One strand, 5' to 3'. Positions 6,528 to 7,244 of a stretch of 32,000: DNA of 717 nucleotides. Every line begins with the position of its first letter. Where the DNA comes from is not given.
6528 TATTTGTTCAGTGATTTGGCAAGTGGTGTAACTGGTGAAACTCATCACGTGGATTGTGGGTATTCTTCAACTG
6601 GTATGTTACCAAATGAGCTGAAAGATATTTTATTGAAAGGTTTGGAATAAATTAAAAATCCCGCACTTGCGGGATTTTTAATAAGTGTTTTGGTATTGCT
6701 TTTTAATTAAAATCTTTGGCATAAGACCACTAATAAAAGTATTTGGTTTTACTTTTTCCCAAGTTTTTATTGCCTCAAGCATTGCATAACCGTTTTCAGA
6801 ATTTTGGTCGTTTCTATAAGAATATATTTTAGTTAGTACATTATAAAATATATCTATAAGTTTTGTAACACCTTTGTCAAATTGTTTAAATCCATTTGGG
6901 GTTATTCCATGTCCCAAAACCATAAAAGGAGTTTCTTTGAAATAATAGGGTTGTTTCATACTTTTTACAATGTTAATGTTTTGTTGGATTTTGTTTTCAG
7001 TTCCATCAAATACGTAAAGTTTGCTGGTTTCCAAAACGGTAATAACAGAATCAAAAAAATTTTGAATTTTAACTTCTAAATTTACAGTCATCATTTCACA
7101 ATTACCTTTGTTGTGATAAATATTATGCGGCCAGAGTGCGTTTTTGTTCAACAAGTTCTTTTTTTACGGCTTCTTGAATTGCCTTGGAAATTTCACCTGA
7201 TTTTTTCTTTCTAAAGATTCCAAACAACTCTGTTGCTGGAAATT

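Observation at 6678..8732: Tandem array of four divergent paralogs of an unrecognised 140-165 aa family between fabI and ligA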

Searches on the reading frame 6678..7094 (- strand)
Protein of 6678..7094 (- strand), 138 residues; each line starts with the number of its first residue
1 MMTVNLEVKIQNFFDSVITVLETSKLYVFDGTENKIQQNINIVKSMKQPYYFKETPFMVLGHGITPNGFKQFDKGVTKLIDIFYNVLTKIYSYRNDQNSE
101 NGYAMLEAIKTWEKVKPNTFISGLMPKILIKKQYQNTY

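Call 4: search_protein_families(library=pfam, proteins=[window:6678-7094:-], max_evalue=1)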
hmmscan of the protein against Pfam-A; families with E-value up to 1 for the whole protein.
window:6678-7094:- (138 aa): 1 family
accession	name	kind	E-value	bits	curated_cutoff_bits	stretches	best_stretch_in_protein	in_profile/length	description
PF22612.2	GH113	-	0.048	13.5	27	1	12-90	175-253/289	Glycoside Hydrolase Family 113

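Call 6: search_protein_families(library=ncbifam, proteins=[window:6678-7094:-], max_evalue=1)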
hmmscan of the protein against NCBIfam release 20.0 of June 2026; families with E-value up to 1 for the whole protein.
window:6678-7094:- (138 aa): 0 families

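Call 7: find_homologous_proteins(query=A1, max_evalue=0.001)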
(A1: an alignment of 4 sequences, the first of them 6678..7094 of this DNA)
Query A1 (4 sequences) (138 aa, profile of the alignment): 4 proteins with E <= 0.001 among 1208 candidates.
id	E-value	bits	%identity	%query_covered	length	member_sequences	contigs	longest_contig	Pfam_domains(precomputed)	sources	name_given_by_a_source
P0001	9.3e-63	229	39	82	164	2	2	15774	-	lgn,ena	-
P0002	1.4e-59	218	28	65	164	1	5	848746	-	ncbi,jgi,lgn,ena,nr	ncbi:MAG TPA: hypothetical protein PKJ33_03150 [Alphaproteobacteria bacterium]|nr:hypothetical prote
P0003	5.7e-54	200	40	86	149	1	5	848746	-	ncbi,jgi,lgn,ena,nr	ncbi:MAG TPA: hypothetical protein PKJ33_03155 [Alphaproteobacteria bacterium]|nr:hypothetical prote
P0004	1.6e-50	189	100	100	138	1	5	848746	-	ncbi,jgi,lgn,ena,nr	ncbi:MAG TPA: hypothetical protein PKJ33_03145 [Alphaproteobacteria bacterium]|nr:hypothetical prote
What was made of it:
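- Tried and rejected: With the four paralogs it found only the proteins themselves (call 7).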

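Call 12: find_encoding_contigs(protein=P0001, flank=10000)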
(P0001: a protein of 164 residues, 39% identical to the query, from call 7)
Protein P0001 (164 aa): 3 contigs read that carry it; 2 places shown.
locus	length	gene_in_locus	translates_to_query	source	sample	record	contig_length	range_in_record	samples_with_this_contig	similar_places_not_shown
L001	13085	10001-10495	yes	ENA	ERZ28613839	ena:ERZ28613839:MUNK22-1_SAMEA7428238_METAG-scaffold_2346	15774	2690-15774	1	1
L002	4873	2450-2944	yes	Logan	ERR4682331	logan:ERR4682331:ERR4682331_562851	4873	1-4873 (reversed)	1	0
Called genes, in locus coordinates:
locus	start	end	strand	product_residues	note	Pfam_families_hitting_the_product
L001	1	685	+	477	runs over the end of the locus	PF02384:N6_Mtase, PF07669:Eco57I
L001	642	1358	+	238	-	-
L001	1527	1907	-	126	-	PF03840:SecG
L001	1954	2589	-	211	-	PF14622:Ribonucleas_3_3, PF00636:Ribonuclease_3, PF00035:dsrm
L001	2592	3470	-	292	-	PF10502:Peptidase_S26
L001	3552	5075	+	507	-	PF13541:ChlI, PF00158:Sigma54_activat (faint), PF00493:MCM, PF01078:Mg_chelatase, PF07728:AAA_5, PF13335:Mg_chelatase_C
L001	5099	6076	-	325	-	-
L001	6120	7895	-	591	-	PF00912:Transgly, PF00905:Transpeptidase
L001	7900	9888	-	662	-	PF22745:Nlig-Ia, PF01653:DNA_ligase_aden, PF03120:OB_DNA_ligase, PF03119:DNA_ligase_ZBD, PF12826:HHH_2, PF14520:HHH_5 (weak), PF00533:BRCT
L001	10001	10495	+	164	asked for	-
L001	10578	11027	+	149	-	-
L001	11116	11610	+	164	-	-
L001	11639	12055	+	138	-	-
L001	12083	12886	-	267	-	PF00106:adh_short, PF13561:adh_short_C2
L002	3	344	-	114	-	?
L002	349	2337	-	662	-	PF22745:Nlig-Ia, PF01653:DNA_ligase_aden, PF03120:OB_DNA_ligase, PF03119:DNA_ligase_ZBD, PF12826:HHH_2, PF14520:HHH_5 (weak), PF00533:BRCT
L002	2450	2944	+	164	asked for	-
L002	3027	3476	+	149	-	-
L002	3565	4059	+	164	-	-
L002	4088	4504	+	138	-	-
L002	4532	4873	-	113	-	?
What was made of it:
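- Checked: Public gene calls in the database give the same lengths, 138, 164, 149 and 164 aa (calls 7, 12).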

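Call 14: search_protein_representatives(alignment_id=A1)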
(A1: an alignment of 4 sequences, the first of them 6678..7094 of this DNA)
Query: 4 sequences, 162 profile positions. Proteins with E-value up to 0.001 (for the whole library): 34; up to 1e-10: 13; up to 1e-30: 4. The best 34 are listed.
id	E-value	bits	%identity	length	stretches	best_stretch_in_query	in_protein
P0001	2.9e-63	228.7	-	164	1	2-162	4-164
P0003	1.8e-54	200.2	-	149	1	1-162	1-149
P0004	5.2e-51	188.9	-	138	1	1-136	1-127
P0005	1.2e-34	135.8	-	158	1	3-158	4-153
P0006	2.1e-22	95.9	-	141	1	1-137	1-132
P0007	2.4e-22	95.7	-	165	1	2-154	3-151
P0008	8.4e-22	94.0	-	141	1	1-137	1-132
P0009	1.6e-19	86.5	-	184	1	5-153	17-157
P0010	2.2e-19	86.1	-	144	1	2-126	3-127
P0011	6.7e-14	68.3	-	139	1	5-121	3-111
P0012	1.8e-13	66.9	-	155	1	5-126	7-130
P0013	1.5e-11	60.6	-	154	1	3-140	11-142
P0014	3.7e-11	59.4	-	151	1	5-128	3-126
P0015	4.4e-09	52.6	-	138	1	5-138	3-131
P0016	4.5e-09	52.6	-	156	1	4-118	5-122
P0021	5.2e-07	45.9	-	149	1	5-117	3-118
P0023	9.3e-06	41.8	-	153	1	7-118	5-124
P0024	9.8e-06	41.7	-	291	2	3-117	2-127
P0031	3.5e-04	36.7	-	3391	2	71-114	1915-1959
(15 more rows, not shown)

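Call 15: predict_structure(alignment_id=A1)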
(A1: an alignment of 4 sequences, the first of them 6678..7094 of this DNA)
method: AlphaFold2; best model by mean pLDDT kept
length: 138 residues; sequences in the alignment: 4
mean_pLDDT: 78.7   pTM: 0.76
mean pLDDT of the five models: 78.7, 76.2, 76.0, 74.5, 66.9
residues with pLDDT >= 90: 55; 70-90: 53; 50-70: 11; < 50: 19
segments of 3 or more residues with pLDDT < 50: 120-138
pLDDT, mean of each block of 10 residues (from residue 1): 78 94 82 88 88 72 83 78 93 89 94 81 39 33
secondary structure, 60 per line:
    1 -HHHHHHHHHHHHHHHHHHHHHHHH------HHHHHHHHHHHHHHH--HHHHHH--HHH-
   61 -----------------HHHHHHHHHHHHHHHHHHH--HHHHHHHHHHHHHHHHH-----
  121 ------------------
elements in order: H2-25 H32-46 H49-54 H78-96 H99-115
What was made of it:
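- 6678..7094 (-): p1, 138 aa, subtype C (fabI-proximal copy). AF2 gives pLDDT 78.7 (call 15).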

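Call 20: find_homologous_proteins(query=A2, max_evalue=0.001)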
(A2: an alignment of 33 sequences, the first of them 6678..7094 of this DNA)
Query A2 (33 sequences) (138 aa, profile of the alignment): 38 proteins with E <= 0.001 among 1186 candidates.
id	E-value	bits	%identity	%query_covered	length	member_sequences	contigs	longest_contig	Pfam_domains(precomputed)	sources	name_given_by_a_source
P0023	2.1e-42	163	-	-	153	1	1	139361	-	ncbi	-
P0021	4.6e-40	155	23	85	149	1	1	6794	-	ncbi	-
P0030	1.2e-34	137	-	-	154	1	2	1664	-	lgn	-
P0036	3.6e-33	133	-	-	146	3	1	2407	-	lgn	-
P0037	5.2e-33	132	39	14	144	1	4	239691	-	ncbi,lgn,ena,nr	ncbi:MAG: hypothetical protein IJ560_01485 [Alphaproteobacteria bacterium]|nr:hypothetical protein [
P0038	6.2e-33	132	-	-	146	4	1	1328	-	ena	-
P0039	1.2e-32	131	-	-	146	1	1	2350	-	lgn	-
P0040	5.7e-32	129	-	-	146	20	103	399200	-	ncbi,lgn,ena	-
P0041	3.6e-31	126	-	-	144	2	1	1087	-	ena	-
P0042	2.2e-30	123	-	-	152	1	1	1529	-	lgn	-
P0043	2.9e-30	123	-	-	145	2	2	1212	-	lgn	-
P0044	3.5e-30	123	-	-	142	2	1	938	-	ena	-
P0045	1.1e-29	121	-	-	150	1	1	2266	-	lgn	-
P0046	2.5e-29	120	33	13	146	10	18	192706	-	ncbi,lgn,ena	-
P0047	3.1e-29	120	-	-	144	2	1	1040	-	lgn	-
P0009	1.1e-28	118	45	85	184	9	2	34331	-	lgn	-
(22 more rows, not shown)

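Call 21: fold_search(model_id=the predicted structure, library=pdb)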
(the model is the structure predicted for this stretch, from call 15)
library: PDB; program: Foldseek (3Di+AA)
matches with E <= 10: 149; with E <= 0.001: 0
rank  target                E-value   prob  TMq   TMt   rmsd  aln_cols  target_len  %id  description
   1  6twn_B                1.1e+00  0.15  0.25  0.13  15.5       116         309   13  Crystal structure of Talin1 R7R8 in complex with CDK1 (206-223) (released 2021-05-12)
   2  6j3y_Q                1.5e+00  0.12  0.22  0.22   8.1       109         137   12  Structure of C2S2-type PSII-FCPII supercomplex from diatom (released 2019-08-07)
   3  8snb_6Q               1.6e+00  0.12  0.29  0.21  54.8       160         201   12  atomic model of sea urchin sperm doublet microtubule (48-nm periodicity) (released 2023-06-28)
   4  2rbd_A                1.7e+00  0.15  0.32  0.28  13.0       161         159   10  CRYSTAL STRUCTURE OF A PUTATIVE SPORE COAT PROTEIN (BH2358) FROM BACILLUS HALODURANS C-125 AT 1.54 A RESOLUTION (released 2007-10-02)
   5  6sqg_E                1.8e+00  0.12  0.28  0.20  10.0       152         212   10  Crystal structure of viral rhodopsin OLPVRII (released 2019-11-06)
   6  3wfp_B                1.8e+00  0.10  0.22  0.09  12.5       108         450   14  tRNA processing enzyme (apo form 2) (released 2014-01-01)
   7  4w8p_A                1.9e+00  0.10  0.24  0.14  15.8       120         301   13  Crystal structure of RIAM TBS1 in complex with talin R7R8 domains (released 2014-12-03)
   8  6ch3_B                2.1e+00  0.13  0.26  0.23  11.4       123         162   10  Crystal structure of the cytoplasmic domain of FlhA and FliS-FliC complex (released 2018-05-16)
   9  8dt0_A                2.2e+00  0.16  0.31  0.31  16.4       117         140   12  Scaffolding protein functional sites using deep learning (released 2022-08-10)
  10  8dt0_B                2.2e+00  0.14  0.31  0.31  17.2       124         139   10  Scaffolding protein functional sites using deep learning (released 2022-08-10)
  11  3wfr_G                2.2e+00  0.11  0.23  0.10  10.1        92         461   12  tRNA processing enzyme complex 2 (released 2014-01-01)
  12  6zvo_A                2.5e+00  0.06  0.20  0.20  15.3       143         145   12  Crystal structure of unliganded MLKL executioner domain (released 2020-12-23)
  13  8c6v_B                2.7e+00  0.13  0.27  0.24   9.0       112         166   10  The RNA silencing suppressor P8 from High-Plains Wheat Mosaic Virus (released 2024-07-24)
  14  6elu_J                2.7e+00  0.06  0.21  0.17  15.5       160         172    6  Structure of Serum Resistance Associated protein from T. b. rhodesiense (released 2018-01-24)
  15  6sqg_A                2.9e+00  0.10  0.29  0.20   9.8       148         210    9  Crystal structure of viral rhodopsin OLPVRII (released 2019-11-06)
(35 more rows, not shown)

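Call 22: find_encoding_contigs(protein=P0040, flank=8000, max_places=4)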
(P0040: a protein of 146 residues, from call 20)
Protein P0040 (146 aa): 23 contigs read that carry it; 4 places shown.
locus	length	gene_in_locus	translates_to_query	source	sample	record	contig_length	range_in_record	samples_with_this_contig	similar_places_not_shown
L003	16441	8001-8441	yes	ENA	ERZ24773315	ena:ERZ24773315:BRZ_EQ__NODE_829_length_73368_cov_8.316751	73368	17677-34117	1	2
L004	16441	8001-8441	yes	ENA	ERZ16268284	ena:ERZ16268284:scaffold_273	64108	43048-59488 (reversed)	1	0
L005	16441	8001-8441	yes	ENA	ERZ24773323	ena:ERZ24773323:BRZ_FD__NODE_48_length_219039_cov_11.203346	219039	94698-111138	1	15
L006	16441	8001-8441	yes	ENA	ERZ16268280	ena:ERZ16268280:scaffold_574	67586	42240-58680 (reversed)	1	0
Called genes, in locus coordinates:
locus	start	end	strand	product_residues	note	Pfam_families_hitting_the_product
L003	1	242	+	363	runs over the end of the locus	PF00154:RecA_N, PF08423:Rad51 (weak), PF06745:ATPase (weak), PF01637:ATPase_2 (weak), PF27531:MT3502_N (weak), PF21096:RecA_C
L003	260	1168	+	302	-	PF05704:Caps_synth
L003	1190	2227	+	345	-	PF00535:Glycos_transf_2, PF10111:Glyco_tranf_2_2, PF13641:Glyco_tranf_2_3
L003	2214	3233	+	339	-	PF00535:Glycos_transf_2, PF10111:Glyco_tranf_2_2, PF13641:Glyco_tranf_2_3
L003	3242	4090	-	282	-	-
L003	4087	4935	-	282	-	PF05045:RgpF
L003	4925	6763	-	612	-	PF00009:GTP_EFTU, PF01926:MMR_HSR1 (faint), PF22042:EF-G_D2, PF03144:GTP_EFTU_D2, PF00679:EFG_C, PF21018:BipA_C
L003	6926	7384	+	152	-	-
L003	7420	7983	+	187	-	-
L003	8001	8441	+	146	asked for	-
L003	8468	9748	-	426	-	PF02403:Seryl_tRNA_N, PF00587:tRNA-synt_2b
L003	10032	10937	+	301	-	PF00890:FAD_binding_2 (weak), PF01266:DAO (faint), PF01946:Thi4 (faint), PF03486:HI0933_like (faint), PF07992:Pyr_redox_2, PF12831:FAD_oxidored (weak), PF13738:Pyr_redox_3, PF00070:Pyr_redox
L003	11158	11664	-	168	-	PF00226:DnaJ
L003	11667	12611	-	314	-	PF02899:Phage_int_SAM_1, PF00589:Phage_integrase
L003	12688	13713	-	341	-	PF03739:LptF_LptG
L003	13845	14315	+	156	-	PF03449:GreA_GreB_N, PF01272:GreA_GreB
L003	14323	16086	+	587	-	PF02518:HATPase_c, PF13589:HATPase_c_3, PF01119:DNA_mis_repair, PF08676:MutL_C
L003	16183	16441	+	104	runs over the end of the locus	PF02699:YajC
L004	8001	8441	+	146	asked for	-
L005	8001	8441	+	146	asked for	-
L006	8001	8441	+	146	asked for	-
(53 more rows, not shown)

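Call 23: find_encoding_contigs(protein=P0023, flank=8000, max_places=3)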
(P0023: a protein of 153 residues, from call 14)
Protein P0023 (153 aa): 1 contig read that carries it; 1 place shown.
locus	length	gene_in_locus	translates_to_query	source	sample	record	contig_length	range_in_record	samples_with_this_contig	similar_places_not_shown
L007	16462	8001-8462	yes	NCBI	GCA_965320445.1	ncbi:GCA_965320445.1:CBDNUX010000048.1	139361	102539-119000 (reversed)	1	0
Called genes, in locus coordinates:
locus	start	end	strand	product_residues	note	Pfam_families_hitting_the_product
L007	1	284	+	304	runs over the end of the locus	PF05704:Caps_synth, PF04488:Gly_transf_sug (weak)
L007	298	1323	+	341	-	PF00535:Glycos_transf_2, PF10111:Glyco_tranf_2_2, PF13641:Glyco_tranf_2_3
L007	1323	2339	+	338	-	PF00535:Glycos_transf_2, PF10111:Glyco_tranf_2_2, PF13641:Glyco_tranf_2_3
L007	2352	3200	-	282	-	-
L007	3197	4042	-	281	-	PF05045:RgpF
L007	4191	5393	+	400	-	PF04577:Glyco_transf_61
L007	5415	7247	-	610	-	PF00009:GTP_EFTU, PF22042:EF-G_D2 (weak), PF03144:GTP_EFTU_D2, PF00679:EFG_C, PF21018:BipA_C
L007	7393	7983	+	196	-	-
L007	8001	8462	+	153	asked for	-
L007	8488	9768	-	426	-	PF02403:Seryl_tRNA_N, PF00587:tRNA-synt_2b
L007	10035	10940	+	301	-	PF00890:FAD_binding_2 (weak), PF01266:DAO (faint), PF01946:Thi4 (faint), PF07992:Pyr_redox_2, PF12831:FAD_oxidored (weak), PF13450:NAD_binding_8 (weak), PF13738:Pyr_redox_3, PF00070:Pyr_redox, +1 more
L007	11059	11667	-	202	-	-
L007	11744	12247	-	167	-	PF00226:DnaJ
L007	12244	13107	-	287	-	PF02899:Phage_int_SAM_1, PF00589:Phage_integrase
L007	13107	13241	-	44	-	-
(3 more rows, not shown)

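Call 24: find_encoding_contigs(protein=P0009, flank=8000, max_places=3)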
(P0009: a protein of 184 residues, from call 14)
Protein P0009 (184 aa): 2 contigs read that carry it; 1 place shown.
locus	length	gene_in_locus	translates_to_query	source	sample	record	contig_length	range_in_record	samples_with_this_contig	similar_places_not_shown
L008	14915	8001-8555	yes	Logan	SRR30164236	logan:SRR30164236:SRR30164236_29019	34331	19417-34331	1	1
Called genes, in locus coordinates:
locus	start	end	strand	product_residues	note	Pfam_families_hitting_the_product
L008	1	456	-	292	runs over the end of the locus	PF10502:Peptidase_S26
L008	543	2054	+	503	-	PF13541:ChlI, PF00158:Sigma54_activat (faint), PF00493:MCM, PF01078:Mg_chelatase, PF07728:AAA_5, PF13335:Mg_chelatase_C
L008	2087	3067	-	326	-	-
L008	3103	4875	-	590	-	PF00912:Transgly, PF00905:Transpeptidase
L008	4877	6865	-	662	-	PF22745:Nlig-Ia, PF01653:DNA_ligase_aden, PF03120:OB_DNA_ligase, PF03119:DNA_ligase_ZBD, PF12826:HHH_2, PF14520:HHH_5 (weak), PF00533:BRCT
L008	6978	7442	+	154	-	-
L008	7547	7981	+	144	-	-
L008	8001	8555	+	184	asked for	-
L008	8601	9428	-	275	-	PF00106:adh_short, PF13561:adh_short_C2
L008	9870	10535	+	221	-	-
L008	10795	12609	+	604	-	PF02463:SMC_N (weak), PF00005:ABC_tran, PF13304:AAA_21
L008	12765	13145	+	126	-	-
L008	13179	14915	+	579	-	?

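Call 47: search_protein_families(library=padloc, proteins=[window:6678-7094:-, P0040, P0023, L003:7420-7983:+, L003:6926-7384:+], max_evalue=0.1)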
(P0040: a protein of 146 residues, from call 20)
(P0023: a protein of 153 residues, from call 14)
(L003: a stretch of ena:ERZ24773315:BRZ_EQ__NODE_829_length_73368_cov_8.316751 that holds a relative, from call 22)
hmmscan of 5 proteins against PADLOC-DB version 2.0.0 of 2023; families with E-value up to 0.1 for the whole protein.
window:6678-7094:- (138 aa): 0 families

P0040 (146 aa): 0 families

P0023 (153 aa): 0 families

L003:7420-7983:+ (187 aa): 0 families

L003:6926-7384:+ (152 aa): 0 families

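Call 48: search_protein_families(library=phrogs, proteins=[window:6678-7094:-, P0040, P0023, L003:7420-7983:+, L003:6926-7384:+], max_evalue=0.1)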
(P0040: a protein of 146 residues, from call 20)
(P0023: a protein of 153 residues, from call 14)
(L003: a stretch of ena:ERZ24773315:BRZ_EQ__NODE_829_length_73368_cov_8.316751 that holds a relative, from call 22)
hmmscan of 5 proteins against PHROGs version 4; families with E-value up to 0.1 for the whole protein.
window:6678-7094:- (138 aa): 0 families

P0040 (146 aa): 0 families

P0023 (153 aa): 1 family
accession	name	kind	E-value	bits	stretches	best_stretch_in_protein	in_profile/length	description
phrog_26419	-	tail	0.081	12.4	0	6-79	58-130/567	tail fiber protein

L003:7420-7983:+ (187 aa): 0 families

L003:6926-7384:+ (152 aa): 0 families

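Call 58: find_encoding_contigs(protein=P0005, flank=8000, max_places=3)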
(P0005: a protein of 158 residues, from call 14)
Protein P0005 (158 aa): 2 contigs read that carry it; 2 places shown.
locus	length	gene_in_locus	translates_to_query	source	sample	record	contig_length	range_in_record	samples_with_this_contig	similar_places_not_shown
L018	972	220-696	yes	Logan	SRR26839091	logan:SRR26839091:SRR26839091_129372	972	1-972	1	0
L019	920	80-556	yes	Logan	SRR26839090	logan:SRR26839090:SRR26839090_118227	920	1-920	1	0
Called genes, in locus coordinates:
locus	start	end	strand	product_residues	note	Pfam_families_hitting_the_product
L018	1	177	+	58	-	?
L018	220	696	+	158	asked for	-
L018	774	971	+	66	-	?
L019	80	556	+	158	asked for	-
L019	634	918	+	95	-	?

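Call 59: find_encoding_contigs(protein=P0014, flank=8000, max_places=3)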
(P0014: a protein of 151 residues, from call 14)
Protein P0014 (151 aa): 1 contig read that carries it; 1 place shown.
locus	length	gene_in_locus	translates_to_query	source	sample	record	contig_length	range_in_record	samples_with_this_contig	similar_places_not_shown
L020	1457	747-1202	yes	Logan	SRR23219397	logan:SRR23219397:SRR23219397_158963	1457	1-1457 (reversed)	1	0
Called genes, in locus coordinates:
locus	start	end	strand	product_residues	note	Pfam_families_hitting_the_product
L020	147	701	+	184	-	-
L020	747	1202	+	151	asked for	-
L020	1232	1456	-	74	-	?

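Call 60: find_encoding_contigs(protein=P0024, flank=8000, max_places=3)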
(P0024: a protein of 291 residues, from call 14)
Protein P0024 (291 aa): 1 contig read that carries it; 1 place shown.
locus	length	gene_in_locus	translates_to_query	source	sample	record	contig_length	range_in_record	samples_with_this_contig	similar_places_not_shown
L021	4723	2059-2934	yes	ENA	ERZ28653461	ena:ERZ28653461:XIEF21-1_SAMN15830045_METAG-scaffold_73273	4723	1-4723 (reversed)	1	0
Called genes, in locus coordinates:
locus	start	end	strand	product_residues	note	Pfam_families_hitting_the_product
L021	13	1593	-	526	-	PF00009:GTP_EFTU, PF22042:EF-G_D2 (faint), PF03144:GTP_EFTU_D2, PF00679:EFG_C, PF21018:BipA_C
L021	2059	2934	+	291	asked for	-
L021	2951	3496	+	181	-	-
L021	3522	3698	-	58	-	-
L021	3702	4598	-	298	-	PF00890:FAD_binding_2 (faint), PF01266:DAO (faint), PF01946:Thi4 (faint), PF03486:HI0933_like (faint), PF05834:Lycopene_cycl (faint), PF07992:Pyr_redox_2, PF13738:Pyr_redox_3, PF00070:Pyr_redox, +1 more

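Call 67: find_homologous_proteins(query=A7, max_evalue=0.001)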
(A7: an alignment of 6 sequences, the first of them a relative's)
Query A7 (6 sequences) (187 aa, profile of the alignment): 14 proteins with E <= 0.001 among 1255 candidates.
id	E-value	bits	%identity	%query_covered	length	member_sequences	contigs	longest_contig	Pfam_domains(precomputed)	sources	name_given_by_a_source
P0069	5.5e-80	285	90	95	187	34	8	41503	-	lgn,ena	-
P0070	1.3e-79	284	99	100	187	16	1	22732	-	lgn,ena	-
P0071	9.6e-71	255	85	98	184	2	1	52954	-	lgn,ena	-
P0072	9.8e-67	242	29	67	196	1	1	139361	-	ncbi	-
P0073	5.4e-66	240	85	93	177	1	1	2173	-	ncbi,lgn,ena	-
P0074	3.6e-61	224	27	89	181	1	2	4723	-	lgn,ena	-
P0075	2.4e-49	186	37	95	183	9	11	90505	-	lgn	-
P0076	1.2e-47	180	26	89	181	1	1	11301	-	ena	-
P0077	7.5e-41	158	27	65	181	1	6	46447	-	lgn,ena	-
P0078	5.0e-36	142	33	89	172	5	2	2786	-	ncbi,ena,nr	ncbi:MAG: hypothetical protein J6R99_01130 [Alphaproteobacteria bacterium]|nr:hypothetical protein [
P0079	2.8e-34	136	32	84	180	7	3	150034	-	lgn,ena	-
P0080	2.0e-33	134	32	87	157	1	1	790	-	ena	-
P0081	2.0e-24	104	84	41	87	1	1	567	-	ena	-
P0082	1.8e-6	46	24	93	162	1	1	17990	-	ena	-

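Call 71: find_encoding_contigs(protein=P0008, flank=8000, max_places=4)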
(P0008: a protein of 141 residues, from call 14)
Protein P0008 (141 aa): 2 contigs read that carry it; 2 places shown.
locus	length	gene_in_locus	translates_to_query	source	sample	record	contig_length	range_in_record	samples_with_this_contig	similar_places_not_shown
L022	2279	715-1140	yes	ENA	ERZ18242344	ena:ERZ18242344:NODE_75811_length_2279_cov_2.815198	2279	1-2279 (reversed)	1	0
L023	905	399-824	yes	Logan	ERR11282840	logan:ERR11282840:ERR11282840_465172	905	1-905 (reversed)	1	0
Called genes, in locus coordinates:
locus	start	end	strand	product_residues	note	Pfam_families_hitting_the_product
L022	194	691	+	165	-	-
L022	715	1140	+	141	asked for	-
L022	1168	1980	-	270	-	PF00106:adh_short, PF13561:adh_short_C2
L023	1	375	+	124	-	?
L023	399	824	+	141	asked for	-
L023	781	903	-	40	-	?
